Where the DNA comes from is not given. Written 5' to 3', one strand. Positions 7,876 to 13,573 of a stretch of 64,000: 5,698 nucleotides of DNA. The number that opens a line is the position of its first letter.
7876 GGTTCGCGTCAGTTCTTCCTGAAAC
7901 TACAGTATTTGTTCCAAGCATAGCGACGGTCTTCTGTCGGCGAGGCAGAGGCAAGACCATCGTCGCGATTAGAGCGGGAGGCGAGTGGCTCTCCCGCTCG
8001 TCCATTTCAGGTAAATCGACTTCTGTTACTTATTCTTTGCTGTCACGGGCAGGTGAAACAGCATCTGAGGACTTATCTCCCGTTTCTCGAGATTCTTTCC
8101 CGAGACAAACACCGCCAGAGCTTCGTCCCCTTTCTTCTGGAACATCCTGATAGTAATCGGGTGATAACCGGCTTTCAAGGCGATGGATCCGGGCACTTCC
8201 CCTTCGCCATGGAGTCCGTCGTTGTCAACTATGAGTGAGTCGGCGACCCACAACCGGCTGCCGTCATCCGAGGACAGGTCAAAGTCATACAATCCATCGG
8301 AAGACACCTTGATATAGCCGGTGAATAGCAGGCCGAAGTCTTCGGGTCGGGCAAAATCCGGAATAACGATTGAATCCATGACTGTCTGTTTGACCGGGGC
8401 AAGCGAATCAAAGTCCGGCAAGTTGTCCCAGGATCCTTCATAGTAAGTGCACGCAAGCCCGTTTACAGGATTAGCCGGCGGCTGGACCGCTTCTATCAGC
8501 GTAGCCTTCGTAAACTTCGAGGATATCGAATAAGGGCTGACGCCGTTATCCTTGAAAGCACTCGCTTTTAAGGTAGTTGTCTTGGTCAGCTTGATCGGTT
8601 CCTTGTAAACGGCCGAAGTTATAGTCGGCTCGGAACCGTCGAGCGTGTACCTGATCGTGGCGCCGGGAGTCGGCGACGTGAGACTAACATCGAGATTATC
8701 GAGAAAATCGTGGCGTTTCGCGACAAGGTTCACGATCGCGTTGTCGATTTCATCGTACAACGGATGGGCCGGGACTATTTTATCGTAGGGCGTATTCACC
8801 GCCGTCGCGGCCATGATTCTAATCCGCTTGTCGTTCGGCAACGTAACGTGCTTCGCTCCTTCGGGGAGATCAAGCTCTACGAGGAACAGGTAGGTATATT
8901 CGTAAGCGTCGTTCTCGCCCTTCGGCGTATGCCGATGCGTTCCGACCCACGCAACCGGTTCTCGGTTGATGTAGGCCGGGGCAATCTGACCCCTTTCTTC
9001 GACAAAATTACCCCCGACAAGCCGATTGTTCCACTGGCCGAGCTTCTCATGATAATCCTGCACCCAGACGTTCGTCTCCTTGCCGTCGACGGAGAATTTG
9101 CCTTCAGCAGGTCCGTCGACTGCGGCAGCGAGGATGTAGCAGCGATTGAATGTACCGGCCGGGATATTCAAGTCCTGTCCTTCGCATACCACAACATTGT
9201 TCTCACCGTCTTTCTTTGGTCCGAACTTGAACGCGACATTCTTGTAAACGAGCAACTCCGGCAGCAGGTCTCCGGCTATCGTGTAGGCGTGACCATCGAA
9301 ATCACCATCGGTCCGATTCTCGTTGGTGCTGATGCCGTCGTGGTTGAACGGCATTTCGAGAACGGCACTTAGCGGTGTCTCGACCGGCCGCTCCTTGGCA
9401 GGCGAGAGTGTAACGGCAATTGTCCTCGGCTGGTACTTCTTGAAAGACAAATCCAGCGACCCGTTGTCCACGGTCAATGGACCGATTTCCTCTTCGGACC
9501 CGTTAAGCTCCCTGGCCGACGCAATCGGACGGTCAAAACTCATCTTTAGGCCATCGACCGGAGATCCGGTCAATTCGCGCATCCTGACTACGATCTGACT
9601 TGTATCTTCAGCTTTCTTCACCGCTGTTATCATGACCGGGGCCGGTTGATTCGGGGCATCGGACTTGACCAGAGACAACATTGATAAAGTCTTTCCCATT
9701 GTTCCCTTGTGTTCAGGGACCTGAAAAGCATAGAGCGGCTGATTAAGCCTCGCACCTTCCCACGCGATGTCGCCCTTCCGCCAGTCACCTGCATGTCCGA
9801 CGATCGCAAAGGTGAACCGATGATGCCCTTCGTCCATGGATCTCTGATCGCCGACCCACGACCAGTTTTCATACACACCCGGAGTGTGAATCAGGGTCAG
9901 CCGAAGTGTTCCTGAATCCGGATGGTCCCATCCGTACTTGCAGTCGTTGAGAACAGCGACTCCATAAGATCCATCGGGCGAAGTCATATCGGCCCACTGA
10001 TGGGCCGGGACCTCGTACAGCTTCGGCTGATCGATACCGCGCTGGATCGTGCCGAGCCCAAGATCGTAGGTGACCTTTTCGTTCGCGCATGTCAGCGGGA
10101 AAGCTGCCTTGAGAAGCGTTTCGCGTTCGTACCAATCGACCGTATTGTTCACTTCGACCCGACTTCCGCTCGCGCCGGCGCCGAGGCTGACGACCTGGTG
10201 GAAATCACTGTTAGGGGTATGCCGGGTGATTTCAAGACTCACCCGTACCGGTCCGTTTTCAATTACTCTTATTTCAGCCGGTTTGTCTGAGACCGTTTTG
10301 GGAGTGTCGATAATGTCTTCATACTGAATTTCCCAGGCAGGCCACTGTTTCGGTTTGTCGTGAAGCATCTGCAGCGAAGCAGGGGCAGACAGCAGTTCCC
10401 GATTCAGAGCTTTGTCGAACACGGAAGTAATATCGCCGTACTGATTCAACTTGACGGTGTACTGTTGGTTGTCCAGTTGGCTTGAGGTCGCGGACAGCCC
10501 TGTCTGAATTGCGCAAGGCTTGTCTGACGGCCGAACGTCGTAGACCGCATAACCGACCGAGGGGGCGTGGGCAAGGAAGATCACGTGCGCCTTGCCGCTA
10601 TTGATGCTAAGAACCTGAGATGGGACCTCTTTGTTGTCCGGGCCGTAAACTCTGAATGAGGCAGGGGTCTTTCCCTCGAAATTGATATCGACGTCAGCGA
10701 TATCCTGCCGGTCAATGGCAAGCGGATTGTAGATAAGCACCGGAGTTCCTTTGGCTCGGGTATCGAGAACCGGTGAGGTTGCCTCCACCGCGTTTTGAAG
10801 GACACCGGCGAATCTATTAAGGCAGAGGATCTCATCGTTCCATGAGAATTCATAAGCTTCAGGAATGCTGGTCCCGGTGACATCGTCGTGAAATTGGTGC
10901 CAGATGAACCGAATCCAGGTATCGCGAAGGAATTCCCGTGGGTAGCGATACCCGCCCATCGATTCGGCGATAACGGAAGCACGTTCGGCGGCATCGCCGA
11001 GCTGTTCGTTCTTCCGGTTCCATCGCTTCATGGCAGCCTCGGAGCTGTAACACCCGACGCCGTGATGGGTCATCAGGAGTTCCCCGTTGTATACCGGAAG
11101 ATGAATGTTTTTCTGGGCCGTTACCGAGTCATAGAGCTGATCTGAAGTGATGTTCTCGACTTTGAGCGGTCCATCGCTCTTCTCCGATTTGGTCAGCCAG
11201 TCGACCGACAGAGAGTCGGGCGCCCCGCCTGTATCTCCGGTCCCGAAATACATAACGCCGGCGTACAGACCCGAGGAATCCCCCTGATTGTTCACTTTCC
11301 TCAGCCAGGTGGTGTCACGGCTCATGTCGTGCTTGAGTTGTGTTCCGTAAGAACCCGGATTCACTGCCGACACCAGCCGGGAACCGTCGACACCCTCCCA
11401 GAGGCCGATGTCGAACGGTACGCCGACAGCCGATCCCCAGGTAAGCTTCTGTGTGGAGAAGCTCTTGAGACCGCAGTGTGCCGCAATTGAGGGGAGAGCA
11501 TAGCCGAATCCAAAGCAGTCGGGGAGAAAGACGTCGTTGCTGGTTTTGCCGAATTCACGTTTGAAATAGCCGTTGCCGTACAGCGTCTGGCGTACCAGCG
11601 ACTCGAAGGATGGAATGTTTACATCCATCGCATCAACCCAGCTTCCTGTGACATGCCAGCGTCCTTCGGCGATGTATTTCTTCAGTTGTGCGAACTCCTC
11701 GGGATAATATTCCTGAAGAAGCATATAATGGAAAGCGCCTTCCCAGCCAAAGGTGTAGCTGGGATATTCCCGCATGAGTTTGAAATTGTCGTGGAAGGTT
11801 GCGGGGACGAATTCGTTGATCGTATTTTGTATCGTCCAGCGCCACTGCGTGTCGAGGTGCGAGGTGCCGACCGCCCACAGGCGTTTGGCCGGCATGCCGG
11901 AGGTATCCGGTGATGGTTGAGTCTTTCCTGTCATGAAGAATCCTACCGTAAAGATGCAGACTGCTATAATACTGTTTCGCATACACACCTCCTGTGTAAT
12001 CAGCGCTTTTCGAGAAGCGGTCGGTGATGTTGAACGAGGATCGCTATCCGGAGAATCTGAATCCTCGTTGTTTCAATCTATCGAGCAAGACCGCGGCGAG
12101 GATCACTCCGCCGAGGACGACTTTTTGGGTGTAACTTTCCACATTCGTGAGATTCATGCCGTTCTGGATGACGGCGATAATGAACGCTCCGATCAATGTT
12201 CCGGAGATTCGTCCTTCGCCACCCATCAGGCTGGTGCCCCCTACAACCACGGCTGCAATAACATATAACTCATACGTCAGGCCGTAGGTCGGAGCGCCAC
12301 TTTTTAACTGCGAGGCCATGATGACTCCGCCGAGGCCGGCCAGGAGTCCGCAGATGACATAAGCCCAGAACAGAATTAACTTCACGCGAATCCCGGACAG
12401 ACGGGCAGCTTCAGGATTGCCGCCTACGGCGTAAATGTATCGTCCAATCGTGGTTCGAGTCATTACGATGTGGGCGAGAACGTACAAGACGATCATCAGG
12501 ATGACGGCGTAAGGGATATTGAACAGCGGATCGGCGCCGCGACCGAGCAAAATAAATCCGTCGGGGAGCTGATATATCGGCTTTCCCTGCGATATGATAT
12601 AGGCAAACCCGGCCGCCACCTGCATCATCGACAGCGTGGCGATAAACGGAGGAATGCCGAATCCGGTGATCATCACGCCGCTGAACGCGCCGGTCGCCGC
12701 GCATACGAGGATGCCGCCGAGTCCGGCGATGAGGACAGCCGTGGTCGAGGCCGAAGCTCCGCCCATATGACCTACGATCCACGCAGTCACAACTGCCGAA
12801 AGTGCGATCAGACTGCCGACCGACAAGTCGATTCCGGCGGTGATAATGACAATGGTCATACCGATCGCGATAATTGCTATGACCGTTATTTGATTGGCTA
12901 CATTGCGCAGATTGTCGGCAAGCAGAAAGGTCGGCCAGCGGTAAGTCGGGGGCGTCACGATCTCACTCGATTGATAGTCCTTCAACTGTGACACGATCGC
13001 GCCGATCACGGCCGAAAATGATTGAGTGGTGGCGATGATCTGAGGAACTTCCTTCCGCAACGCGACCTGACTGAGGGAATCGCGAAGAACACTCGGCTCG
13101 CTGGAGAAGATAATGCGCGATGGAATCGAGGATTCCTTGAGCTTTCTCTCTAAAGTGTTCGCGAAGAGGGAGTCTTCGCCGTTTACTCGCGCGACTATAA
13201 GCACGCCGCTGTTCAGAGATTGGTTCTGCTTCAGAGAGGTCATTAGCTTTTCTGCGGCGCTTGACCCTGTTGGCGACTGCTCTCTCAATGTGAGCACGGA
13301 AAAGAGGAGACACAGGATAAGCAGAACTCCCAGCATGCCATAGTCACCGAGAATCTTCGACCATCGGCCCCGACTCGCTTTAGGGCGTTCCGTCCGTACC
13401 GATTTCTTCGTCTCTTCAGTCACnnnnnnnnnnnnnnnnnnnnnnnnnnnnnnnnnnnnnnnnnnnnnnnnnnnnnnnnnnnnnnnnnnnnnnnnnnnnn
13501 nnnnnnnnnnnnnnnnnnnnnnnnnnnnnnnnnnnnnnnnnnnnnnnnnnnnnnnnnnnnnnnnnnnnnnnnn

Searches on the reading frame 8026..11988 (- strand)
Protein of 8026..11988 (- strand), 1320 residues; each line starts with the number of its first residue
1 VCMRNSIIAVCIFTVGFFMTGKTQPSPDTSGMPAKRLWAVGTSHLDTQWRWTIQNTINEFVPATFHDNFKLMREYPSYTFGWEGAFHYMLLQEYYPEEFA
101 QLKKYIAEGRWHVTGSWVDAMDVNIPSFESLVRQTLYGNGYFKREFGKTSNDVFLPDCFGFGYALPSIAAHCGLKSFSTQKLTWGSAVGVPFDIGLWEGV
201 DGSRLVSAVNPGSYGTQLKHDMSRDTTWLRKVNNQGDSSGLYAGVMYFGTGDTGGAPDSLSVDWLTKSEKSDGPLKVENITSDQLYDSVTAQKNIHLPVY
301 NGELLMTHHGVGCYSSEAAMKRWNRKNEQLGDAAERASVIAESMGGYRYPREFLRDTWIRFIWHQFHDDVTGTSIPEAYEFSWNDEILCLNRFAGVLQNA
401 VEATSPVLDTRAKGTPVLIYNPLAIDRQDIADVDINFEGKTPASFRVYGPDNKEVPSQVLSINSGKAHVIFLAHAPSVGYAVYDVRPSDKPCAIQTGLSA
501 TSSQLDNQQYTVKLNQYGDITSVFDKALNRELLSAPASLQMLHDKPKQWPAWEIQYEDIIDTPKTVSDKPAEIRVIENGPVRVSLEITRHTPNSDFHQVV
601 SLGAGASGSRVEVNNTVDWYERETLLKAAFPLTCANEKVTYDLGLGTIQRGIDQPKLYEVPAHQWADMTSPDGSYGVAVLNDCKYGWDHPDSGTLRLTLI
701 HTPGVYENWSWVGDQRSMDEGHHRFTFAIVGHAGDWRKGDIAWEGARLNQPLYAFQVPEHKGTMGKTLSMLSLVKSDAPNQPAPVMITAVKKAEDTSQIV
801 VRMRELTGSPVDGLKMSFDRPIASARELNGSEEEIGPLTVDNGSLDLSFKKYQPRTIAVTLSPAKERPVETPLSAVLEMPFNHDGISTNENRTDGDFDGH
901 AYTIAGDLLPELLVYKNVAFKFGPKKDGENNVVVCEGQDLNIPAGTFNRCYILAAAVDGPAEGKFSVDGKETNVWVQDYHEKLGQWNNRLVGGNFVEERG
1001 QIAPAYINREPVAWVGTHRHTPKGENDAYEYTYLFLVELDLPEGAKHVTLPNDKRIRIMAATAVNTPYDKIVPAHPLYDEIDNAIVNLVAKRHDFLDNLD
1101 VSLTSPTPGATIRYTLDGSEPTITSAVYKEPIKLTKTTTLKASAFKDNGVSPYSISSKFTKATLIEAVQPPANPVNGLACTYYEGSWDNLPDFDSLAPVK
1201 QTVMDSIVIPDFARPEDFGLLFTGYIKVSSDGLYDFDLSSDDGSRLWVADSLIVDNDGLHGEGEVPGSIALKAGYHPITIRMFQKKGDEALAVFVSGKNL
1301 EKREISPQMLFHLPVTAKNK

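Call 31: search_protein_families(library=pfam, proteins=[window:8026-11988:-], max_evalue=0.0001)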
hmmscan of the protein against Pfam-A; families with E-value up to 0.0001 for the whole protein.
window:8026-11988:- (1320 aa): 7 families
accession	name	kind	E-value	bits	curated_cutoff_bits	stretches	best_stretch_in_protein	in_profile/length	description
PF01074.27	Glyco_hydro_38N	-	4.5e-49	167.7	25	1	39-300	4-269/270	Glycosyl hydrolases family 38 N-terminal domain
PF07748.19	Glyco_hydro_38C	-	1.3e-43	150.1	25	1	505-703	1-200/206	Glycosyl hydrolases family 38 C-terminal domain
PF13290.12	CHB_HEX_C_1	-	1.4e-18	67.1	22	1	1099-1151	10-62/67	Chitobiase/beta-hexosaminidase C-terminal domain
PF13287.12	Fn3_assoc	-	1.2e-16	61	23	1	1101-1149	1-49/59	Fn3 associated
PF07691.17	PA14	-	3.2e-15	56.6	24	1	1176-1290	3-126/147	PA14 domain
PF09261.16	Alpha-mann_mid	-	1.8e-12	47.6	31.1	1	312-380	5-72/96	Alpha mannosidase middle domain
PF17677.7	Glyco_hydro38C2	-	6e-12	46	22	1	785-857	2-72/72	Glycosyl hydrolases family 38 C-terminal beta sandwich domain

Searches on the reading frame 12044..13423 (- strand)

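Call 31: search_protein_families(library=pfam, proteins=[window:12044-13423:-], max_evalue=0.0001)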
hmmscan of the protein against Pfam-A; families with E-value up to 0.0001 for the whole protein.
window:12044-13423:- (459 aa): 1 family
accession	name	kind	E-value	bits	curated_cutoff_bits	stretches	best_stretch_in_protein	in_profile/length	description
PF02653.21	BPD_transp_2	-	1.5e-42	146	26.8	1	172-445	2-269/269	Branched-chain amino acid transport system / permease component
